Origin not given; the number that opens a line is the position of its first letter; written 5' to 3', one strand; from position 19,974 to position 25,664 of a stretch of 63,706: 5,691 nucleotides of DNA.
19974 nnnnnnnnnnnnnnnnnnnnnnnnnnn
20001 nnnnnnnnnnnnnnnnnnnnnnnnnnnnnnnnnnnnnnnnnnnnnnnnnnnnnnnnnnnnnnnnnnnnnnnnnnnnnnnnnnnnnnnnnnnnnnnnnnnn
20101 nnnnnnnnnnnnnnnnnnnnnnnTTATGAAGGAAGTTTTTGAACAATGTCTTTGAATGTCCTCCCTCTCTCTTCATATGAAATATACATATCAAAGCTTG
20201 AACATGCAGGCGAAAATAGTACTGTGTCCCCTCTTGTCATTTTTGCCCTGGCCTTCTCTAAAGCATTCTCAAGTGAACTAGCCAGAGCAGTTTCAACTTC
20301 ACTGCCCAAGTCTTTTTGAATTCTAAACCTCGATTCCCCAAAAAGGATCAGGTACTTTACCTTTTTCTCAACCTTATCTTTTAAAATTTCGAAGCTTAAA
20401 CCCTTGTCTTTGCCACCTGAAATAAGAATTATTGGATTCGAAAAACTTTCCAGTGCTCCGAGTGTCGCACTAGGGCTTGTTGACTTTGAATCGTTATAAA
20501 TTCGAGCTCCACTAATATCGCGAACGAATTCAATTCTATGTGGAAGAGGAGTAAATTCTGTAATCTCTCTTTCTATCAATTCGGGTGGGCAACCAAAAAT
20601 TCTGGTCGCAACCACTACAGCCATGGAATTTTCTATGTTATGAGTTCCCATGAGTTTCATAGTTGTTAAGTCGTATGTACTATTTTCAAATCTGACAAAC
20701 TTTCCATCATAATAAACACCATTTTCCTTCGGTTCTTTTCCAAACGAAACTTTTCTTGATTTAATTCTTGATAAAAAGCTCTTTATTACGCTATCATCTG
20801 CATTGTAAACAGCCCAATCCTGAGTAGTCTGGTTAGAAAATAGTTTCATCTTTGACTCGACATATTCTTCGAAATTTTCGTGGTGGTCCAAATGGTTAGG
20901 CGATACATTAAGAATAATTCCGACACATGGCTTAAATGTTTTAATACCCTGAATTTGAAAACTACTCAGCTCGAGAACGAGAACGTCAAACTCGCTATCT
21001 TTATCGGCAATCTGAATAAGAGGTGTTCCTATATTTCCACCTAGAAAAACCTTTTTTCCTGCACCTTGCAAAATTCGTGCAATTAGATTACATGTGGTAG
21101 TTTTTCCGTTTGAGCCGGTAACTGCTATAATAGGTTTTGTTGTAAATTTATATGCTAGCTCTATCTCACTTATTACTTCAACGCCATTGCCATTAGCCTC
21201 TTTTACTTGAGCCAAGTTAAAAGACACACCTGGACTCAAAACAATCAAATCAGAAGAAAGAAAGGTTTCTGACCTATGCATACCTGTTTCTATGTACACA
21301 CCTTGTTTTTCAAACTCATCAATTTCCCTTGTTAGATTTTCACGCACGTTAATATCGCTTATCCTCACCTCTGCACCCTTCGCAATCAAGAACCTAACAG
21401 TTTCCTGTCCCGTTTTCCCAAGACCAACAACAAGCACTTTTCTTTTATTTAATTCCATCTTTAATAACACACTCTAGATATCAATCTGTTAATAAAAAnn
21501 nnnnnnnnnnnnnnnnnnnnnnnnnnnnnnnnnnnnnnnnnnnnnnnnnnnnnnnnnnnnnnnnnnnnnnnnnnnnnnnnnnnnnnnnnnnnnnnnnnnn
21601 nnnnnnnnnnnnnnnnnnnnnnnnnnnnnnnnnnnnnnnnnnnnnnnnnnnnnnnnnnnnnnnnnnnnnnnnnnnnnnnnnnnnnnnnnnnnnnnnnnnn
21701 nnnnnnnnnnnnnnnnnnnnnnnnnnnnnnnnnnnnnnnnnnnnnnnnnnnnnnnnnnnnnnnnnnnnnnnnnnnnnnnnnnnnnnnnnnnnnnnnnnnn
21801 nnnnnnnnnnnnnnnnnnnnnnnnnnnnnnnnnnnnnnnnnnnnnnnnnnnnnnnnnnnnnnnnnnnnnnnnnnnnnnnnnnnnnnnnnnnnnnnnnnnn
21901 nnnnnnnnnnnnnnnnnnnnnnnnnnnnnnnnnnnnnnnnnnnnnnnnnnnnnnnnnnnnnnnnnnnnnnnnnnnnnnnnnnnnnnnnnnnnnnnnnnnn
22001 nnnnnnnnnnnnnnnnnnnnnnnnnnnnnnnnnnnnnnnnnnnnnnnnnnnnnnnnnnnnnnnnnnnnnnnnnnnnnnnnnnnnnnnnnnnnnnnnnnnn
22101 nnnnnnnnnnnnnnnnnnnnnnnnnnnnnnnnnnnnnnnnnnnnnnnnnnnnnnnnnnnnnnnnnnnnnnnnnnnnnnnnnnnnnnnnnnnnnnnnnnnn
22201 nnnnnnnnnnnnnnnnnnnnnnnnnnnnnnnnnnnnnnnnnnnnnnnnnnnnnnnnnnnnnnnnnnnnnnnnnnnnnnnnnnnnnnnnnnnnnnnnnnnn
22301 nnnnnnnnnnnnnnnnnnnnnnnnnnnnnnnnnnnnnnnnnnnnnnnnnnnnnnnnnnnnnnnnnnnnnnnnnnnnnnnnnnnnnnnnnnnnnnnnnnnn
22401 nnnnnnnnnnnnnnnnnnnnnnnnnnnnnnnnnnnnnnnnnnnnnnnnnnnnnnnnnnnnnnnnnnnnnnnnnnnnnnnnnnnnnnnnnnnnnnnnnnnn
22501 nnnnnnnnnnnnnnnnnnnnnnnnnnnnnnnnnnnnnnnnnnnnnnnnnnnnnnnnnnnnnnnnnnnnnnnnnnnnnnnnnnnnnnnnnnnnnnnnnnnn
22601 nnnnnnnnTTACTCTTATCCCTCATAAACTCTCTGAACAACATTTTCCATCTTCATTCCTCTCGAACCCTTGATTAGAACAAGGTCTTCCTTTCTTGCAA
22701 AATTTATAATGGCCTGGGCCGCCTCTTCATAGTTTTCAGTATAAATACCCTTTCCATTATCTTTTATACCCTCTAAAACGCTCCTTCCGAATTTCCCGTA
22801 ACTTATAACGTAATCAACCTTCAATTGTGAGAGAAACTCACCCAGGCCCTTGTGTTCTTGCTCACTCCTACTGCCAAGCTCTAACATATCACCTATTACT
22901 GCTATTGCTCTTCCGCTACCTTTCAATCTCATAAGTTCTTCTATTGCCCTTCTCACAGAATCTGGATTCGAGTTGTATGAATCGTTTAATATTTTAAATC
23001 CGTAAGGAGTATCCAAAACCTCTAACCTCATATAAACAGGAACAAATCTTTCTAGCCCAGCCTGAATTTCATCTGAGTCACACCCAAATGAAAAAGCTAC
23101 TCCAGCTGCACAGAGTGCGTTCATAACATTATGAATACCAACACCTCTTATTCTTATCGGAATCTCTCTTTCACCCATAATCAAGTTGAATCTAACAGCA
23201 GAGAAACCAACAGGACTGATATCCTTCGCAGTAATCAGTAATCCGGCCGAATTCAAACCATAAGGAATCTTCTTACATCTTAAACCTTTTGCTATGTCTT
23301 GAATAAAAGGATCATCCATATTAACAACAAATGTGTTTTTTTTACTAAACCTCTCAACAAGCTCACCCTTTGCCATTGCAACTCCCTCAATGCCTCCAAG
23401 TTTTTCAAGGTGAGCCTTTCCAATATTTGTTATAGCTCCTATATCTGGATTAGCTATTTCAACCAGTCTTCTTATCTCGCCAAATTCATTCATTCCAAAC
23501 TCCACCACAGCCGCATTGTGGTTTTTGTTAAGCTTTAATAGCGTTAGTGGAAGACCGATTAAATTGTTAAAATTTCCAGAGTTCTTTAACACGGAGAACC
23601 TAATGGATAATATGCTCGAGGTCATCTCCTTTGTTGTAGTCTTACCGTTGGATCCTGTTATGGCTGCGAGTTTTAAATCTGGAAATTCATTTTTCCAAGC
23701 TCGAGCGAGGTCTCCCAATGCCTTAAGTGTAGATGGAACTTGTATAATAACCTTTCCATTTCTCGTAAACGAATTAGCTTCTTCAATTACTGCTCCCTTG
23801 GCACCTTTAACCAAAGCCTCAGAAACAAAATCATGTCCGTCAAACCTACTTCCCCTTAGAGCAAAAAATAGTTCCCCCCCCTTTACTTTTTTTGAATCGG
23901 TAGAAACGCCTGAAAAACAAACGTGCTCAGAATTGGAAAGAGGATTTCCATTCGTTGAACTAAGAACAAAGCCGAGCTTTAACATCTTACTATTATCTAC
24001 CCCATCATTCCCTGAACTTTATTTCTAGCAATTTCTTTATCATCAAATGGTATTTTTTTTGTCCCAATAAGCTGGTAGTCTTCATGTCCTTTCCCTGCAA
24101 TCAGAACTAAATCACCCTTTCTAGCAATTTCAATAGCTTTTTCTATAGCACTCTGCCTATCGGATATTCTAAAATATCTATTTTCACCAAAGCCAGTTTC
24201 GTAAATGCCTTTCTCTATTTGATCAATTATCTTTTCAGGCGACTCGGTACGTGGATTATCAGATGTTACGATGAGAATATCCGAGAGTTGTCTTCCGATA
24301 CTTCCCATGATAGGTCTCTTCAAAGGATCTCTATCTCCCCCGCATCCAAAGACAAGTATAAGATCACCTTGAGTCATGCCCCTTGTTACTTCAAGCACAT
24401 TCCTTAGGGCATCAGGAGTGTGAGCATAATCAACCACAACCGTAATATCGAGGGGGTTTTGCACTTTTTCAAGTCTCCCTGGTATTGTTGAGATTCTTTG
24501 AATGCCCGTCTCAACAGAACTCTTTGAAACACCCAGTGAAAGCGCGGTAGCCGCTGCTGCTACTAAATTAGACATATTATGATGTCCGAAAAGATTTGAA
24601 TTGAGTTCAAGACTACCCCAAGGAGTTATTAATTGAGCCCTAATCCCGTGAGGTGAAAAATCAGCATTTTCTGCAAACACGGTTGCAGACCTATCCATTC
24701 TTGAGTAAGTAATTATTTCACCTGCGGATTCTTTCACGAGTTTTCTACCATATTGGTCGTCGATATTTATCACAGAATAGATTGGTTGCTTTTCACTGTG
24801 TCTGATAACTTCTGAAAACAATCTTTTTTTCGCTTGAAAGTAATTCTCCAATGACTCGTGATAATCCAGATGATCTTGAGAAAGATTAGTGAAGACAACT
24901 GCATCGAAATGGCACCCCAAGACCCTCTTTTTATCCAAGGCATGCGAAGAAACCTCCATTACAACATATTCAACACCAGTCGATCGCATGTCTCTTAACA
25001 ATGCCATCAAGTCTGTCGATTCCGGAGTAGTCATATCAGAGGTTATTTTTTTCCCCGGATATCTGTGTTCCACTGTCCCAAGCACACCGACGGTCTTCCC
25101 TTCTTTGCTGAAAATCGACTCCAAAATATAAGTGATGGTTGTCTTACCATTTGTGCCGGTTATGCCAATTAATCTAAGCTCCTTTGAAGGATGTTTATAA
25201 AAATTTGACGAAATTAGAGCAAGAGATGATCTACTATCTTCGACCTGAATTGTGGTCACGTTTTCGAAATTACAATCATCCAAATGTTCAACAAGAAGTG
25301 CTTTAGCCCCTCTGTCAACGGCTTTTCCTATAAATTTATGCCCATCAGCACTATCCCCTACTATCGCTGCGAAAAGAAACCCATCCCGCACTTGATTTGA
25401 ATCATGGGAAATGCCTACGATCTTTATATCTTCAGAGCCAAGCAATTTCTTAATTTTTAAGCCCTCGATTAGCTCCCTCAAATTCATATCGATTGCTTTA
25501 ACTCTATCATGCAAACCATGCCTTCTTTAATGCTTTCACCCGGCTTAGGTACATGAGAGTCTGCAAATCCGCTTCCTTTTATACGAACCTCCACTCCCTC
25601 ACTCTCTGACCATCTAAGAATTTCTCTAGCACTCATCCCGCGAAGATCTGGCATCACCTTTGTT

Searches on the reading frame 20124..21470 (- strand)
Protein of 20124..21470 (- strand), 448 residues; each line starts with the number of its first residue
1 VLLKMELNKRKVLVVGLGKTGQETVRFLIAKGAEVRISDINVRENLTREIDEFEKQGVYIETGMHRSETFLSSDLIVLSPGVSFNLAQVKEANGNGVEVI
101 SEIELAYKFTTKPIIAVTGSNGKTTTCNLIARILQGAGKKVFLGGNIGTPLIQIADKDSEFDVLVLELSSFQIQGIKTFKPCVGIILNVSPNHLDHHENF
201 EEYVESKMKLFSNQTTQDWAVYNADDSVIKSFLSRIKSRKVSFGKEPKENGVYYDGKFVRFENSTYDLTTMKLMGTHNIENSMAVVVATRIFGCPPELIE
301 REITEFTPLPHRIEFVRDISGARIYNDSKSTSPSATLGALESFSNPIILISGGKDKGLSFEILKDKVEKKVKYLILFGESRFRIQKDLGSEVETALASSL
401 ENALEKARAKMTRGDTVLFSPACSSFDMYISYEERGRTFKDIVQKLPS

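Call 23: search_protein_families(library=pfam, proteins=[window:20124-21470:-], max_evalue=0.001)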
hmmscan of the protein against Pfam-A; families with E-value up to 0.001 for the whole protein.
window:20124-21470:- (448 aa): 4 families
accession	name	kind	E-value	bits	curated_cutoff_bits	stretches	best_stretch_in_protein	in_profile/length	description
PF08245.18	Mur_ligase_M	-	1e-35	123.9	24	1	117-288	1-199/200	Mur ligase middle domain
PF21799.2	MurD-like_N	-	1.2e-17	64.4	27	1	11-100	2-87/88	Mur ligase MurD-like, N-terminal domain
PF02875.26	Mur_ligase_C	-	3.1e-10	41.4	28.4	1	311-423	1-127/127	Mur ligase, glutamate ligase domain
PF13241.12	NAD_binding_7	-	0.00072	20.5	22.1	0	5-46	3-44/104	Putative NAD(P)-binding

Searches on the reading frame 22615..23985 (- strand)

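Call 23: search_protein_families(library=pfam, proteins=[window:22615-23985:-], max_evalue=0.001)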
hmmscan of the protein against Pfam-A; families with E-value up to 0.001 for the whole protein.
window:22615-23985:- (456 aa): 3 families
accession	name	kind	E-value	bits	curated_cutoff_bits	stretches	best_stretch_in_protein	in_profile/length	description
PF08245.18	Mur_ligase_M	-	6.6e-45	154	24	1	109-297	1-200/200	Mur ligase middle domain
PF02875.26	Mur_ligase_C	-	9.3e-22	78.7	28.4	1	319-442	1-127/127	Mur ligase, glutamate ligase domain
PF01225.30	Mur_ligase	-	8.9e-13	48.9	21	1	25-97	3-94/95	Mur ligase family, catalytic domain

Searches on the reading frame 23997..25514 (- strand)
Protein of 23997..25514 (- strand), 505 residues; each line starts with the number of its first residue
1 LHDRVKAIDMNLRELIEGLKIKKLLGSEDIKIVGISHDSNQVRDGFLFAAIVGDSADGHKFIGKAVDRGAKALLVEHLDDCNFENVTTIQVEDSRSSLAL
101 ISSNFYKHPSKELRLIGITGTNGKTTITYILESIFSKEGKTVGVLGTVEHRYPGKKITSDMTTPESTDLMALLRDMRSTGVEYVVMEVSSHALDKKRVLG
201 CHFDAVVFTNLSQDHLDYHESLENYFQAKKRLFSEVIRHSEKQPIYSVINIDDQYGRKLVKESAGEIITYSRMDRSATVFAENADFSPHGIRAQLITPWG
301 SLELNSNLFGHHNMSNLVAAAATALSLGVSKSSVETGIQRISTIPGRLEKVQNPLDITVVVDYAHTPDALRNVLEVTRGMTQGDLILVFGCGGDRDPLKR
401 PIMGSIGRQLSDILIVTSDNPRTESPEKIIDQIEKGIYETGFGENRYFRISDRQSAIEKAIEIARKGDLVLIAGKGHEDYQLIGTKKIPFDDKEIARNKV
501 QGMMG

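Call 23: search_protein_families(library=pfam, proteins=[window:23997-25514:-], max_evalue=0.001)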
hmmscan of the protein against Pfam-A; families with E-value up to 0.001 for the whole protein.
window:23997-25514:- (505 aa): 3 families
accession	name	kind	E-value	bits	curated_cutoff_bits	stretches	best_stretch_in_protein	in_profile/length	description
PF08245.18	Mur_ligase_M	-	1e-56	192.5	24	1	118-324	1-200/200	Mur ligase middle domain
PF02875.26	Mur_ligase_C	-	4.1e-36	125.1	28.4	1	346-476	1-127/127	Mur ligase, glutamate ligase domain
PF01225.30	Mur_ligase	-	1.4e-07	32.2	21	1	32-106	2-95/95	Mur ligase family, catalytic domain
